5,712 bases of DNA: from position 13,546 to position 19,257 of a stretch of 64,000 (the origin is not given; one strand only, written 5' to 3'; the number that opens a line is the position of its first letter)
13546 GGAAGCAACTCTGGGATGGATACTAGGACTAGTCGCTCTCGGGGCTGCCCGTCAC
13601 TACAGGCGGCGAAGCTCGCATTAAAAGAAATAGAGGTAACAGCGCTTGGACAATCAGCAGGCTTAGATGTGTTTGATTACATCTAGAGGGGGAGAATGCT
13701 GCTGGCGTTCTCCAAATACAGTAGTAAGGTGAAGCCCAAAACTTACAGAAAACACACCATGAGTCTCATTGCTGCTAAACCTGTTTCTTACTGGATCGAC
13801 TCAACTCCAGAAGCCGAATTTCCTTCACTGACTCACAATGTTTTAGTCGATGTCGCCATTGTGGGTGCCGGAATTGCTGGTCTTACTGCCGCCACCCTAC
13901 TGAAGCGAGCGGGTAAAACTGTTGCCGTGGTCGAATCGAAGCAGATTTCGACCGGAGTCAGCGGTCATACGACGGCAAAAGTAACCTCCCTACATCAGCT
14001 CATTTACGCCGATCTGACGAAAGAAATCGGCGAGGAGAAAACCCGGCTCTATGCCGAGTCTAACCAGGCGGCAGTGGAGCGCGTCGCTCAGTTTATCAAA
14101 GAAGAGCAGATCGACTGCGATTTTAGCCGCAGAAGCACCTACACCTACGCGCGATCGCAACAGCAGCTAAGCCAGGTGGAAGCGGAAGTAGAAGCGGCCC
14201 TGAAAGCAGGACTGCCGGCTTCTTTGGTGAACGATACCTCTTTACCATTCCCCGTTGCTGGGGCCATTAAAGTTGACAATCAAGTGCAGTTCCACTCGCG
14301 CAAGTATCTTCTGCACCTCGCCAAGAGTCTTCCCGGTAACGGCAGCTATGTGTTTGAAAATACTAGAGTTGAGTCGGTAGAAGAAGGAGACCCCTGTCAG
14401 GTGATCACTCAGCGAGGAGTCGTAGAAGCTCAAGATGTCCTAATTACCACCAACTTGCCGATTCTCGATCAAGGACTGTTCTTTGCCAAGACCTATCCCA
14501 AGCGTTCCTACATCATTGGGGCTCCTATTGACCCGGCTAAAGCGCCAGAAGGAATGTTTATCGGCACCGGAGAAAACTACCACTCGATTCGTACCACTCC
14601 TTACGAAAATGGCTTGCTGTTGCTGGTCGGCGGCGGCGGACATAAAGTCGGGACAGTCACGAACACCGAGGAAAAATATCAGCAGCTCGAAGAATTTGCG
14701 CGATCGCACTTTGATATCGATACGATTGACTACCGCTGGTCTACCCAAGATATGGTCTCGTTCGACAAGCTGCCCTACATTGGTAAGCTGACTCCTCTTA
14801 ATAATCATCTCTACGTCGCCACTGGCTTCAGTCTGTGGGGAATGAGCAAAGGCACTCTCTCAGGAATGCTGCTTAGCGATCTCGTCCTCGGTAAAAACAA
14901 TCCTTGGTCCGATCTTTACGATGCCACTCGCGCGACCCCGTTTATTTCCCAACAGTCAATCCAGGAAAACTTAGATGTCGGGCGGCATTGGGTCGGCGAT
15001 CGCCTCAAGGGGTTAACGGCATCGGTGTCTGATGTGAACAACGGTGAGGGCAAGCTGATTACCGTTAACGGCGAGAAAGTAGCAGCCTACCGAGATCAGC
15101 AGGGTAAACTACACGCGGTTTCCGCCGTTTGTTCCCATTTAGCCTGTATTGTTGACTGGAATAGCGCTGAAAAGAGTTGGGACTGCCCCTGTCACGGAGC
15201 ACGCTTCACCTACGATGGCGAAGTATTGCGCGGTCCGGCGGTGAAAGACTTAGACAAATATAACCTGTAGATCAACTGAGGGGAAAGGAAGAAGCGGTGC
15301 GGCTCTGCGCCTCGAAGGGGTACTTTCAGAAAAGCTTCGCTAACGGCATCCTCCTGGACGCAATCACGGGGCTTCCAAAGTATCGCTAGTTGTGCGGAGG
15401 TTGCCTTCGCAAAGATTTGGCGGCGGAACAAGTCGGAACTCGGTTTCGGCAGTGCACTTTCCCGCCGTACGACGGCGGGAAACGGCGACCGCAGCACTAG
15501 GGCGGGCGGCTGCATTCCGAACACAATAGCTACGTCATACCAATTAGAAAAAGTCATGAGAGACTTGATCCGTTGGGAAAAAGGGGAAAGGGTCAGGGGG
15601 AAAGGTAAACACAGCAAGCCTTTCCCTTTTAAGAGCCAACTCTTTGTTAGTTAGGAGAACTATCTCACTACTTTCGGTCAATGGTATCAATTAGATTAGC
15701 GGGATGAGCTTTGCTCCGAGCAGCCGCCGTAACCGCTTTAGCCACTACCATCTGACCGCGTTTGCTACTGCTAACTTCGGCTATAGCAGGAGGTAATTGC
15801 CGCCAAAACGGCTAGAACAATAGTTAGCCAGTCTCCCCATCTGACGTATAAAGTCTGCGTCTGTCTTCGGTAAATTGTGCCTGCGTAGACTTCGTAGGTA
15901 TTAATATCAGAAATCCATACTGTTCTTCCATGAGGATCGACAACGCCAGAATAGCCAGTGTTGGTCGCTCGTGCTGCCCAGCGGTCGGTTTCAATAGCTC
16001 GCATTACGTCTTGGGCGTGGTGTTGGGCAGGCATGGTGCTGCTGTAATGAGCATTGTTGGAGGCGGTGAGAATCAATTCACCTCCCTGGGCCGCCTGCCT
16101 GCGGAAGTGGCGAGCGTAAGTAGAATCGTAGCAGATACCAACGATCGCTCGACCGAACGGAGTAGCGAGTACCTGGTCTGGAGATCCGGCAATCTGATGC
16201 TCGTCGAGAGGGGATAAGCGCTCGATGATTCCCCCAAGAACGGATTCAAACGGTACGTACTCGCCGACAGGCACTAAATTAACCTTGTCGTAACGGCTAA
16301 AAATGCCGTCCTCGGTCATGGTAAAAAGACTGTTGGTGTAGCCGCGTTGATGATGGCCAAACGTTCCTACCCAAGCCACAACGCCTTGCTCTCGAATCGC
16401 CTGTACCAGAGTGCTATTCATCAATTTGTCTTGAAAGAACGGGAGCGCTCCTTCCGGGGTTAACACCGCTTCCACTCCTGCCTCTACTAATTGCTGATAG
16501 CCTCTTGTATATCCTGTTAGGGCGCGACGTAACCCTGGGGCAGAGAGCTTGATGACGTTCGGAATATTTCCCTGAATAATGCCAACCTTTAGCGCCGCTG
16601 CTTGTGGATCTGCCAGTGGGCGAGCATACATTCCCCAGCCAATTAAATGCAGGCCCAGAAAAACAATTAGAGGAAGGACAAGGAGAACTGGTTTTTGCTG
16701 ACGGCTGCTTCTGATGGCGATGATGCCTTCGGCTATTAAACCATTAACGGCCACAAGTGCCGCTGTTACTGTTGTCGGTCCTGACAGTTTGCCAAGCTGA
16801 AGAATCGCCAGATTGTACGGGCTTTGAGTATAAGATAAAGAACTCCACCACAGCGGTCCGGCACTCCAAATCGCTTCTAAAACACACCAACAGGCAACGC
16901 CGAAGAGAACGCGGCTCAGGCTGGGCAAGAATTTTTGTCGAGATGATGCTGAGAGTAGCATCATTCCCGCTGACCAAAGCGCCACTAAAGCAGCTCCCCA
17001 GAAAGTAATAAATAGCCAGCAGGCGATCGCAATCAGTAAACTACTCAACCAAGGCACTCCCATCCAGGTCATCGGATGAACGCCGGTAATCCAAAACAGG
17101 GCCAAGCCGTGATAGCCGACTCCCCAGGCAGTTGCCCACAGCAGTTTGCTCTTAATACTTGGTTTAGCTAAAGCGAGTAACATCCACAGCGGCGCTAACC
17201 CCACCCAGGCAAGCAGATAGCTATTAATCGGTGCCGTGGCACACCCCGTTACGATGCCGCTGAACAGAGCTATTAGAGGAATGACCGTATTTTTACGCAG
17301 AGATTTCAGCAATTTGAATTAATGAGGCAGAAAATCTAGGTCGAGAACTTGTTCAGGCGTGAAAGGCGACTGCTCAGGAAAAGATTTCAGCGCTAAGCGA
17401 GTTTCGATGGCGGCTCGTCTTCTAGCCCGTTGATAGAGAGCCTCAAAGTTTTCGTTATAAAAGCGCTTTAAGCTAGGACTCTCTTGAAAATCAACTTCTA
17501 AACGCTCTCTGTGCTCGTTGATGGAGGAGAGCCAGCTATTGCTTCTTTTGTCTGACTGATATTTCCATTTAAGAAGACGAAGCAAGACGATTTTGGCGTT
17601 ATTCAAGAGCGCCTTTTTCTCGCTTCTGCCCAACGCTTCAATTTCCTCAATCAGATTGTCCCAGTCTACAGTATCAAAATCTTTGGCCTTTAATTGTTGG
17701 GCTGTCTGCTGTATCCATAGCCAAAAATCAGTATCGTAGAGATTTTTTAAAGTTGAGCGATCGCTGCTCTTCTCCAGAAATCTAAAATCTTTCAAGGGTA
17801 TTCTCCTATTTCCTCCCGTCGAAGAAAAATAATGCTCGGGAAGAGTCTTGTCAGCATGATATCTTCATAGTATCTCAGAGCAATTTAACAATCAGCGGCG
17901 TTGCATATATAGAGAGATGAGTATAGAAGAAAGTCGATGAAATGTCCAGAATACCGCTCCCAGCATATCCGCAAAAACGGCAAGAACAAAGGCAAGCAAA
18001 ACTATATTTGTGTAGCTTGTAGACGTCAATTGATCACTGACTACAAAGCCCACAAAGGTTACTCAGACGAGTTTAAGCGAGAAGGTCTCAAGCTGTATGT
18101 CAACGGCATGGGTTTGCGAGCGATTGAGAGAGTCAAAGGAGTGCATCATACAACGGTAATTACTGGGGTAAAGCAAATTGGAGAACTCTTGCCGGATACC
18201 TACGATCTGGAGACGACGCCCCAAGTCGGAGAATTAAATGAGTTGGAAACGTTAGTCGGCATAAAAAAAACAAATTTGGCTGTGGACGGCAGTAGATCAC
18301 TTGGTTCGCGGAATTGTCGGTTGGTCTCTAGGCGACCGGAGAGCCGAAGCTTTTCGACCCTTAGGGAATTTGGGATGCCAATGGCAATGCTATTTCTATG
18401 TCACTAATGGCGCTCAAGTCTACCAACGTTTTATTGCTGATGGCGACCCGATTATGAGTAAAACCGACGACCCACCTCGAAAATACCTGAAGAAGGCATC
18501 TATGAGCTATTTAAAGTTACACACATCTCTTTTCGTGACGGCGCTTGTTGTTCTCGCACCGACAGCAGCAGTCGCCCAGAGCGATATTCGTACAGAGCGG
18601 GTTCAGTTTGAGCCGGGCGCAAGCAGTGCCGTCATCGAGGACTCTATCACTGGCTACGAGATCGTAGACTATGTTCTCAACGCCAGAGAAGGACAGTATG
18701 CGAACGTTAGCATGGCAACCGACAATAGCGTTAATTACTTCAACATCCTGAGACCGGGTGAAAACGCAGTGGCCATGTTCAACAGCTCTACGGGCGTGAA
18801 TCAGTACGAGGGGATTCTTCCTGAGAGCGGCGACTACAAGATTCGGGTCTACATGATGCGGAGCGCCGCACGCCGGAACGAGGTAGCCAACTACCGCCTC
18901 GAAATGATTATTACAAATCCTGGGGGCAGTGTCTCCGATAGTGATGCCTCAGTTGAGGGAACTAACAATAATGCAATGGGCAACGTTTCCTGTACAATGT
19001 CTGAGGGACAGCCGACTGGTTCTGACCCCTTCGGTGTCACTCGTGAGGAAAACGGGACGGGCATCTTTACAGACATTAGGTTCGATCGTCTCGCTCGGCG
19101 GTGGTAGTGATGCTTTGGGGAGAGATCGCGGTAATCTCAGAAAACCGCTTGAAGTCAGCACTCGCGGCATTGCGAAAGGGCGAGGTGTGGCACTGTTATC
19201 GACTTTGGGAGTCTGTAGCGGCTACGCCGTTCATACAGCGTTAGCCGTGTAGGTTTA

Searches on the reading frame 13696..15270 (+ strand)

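Call 61: search_protein_families(library=pfam, proteins=[window:13696-15270:+], max_evalue=0.00001)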
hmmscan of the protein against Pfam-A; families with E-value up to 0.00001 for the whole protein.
window:13696-15270:+ (524 aa): 5 families
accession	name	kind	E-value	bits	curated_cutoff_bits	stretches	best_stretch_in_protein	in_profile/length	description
PF01266.30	DAO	-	1.3e-47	163.5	27.9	1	52-396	1-353/353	FAD dependent oxidoreductase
PF00355.32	Rieske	-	7.9e-16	58.2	20.3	1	442-522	6-87/88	Rieske [2Fe-2S] domain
PF00890.30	FAD_binding_2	-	1.8e-08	34.5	20.4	1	52-245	1-200/414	FAD binding domain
PF13450.12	NAD_binding_8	-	4.2e-07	30.6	21.9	1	55-84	1-30/68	NAD(P)-binding Rossmann-like domain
PF01494.25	FAD_binding_3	-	8.4e-07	29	22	1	51-115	2-66/349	FAD binding domain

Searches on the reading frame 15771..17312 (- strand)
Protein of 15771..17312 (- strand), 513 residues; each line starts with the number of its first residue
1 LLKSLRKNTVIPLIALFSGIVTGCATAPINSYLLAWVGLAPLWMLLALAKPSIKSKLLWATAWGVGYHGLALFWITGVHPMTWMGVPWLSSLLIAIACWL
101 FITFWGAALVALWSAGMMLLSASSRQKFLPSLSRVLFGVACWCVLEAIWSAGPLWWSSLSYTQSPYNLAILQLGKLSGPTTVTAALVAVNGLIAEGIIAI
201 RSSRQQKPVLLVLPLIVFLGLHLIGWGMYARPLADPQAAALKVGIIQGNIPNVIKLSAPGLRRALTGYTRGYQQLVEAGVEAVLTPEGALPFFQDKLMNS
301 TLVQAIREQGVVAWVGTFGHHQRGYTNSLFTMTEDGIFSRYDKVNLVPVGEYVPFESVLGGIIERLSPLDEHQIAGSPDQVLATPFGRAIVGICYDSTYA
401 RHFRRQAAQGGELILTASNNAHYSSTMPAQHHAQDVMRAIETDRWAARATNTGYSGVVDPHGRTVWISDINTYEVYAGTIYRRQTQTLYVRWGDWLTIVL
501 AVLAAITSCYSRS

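Call 61: search_protein_families(library=pfam, proteins=[window:15771-17312:-], max_evalue=0.00001)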
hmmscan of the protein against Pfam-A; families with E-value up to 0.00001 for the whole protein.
window:15771-17312:- (513 aa): 2 families
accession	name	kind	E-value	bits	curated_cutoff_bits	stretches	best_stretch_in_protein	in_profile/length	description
PF00795.27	CN_hydrolase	-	4.6e-19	69.2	23.2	1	275-480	28-246/256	Carbon-nitrogen hydrolase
PF20154.4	LNT_N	-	3.8e-16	60.1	27.1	1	18-192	1-159/159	Apolipoprotein N-acyltransferase N-terminal domain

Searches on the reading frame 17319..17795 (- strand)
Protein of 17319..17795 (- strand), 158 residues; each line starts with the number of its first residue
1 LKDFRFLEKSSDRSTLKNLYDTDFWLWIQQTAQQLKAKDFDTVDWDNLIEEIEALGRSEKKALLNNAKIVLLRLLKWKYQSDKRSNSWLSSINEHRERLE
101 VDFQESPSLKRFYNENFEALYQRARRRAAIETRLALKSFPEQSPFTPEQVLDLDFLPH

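Call 61: search_protein_families(library=pfam, proteins=[window:17319-17795:-], max_evalue=0.00001)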
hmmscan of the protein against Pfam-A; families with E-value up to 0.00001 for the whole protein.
window:17319-17795:- (158 aa): 1 family
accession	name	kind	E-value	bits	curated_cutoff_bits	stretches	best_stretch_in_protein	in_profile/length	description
PF01724.21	DUF29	-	6.1e-50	169.5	22.5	1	19-156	1-138/138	Domain of unknown function DUF29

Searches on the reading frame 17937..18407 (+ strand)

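Call 62: search_protein_families(library=pfam, proteins=[window:17937-18407:+], max_evalue=0.00001)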
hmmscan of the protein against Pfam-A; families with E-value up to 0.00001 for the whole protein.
window:17937-18407:+ (156 aa): 0 families

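Call 92: search_protein_families(library=ncbifam, proteins=[window:17937-18407:+], max_evalue=0.001)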
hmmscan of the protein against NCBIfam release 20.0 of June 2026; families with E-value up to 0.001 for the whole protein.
window:17937-18407:+ (156 aa): 4 families
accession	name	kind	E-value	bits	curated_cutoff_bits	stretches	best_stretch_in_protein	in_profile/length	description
NF033558.1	transpos_IS1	equivalog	2.4e-28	99.4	100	1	3-113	1-113/199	IS1 family transposase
NF050000.1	IS1_IS1595_Zn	domain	7.9e-09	35.9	28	1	3-32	1-31/34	IS1/IS1595 family N-terminal zinc-binding domain-containing protein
NF048018.1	IS256_N_4Cys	domain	4.7e-08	33.5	27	1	2-31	1-30/31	transposase-like zinc-binding domain-containing protein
NF048019.1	IS256_Zn_var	equivalog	0.00078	18.8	150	1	7-37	4-34/304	IS256 family transposase, variant Zn-binding type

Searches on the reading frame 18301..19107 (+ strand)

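Call 62: search_protein_families(library=pfam, proteins=[window:18301-19107:+], max_evalue=0.00001)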
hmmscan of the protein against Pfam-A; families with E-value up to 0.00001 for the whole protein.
window:18301-19107:+ (268 aa): 0 families

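Call 92: search_protein_families(library=ncbifam, proteins=[window:18301-19107:+], max_evalue=0.001)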
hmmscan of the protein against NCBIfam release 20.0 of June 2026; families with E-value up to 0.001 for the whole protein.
window:18301-19107:+ (268 aa): 1 family
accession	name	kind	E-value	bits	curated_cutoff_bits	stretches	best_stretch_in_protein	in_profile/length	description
NF033558.1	transpos_IS1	equivalog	6.7e-06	26.2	100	1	3-55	125-177/199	IS1 family transposase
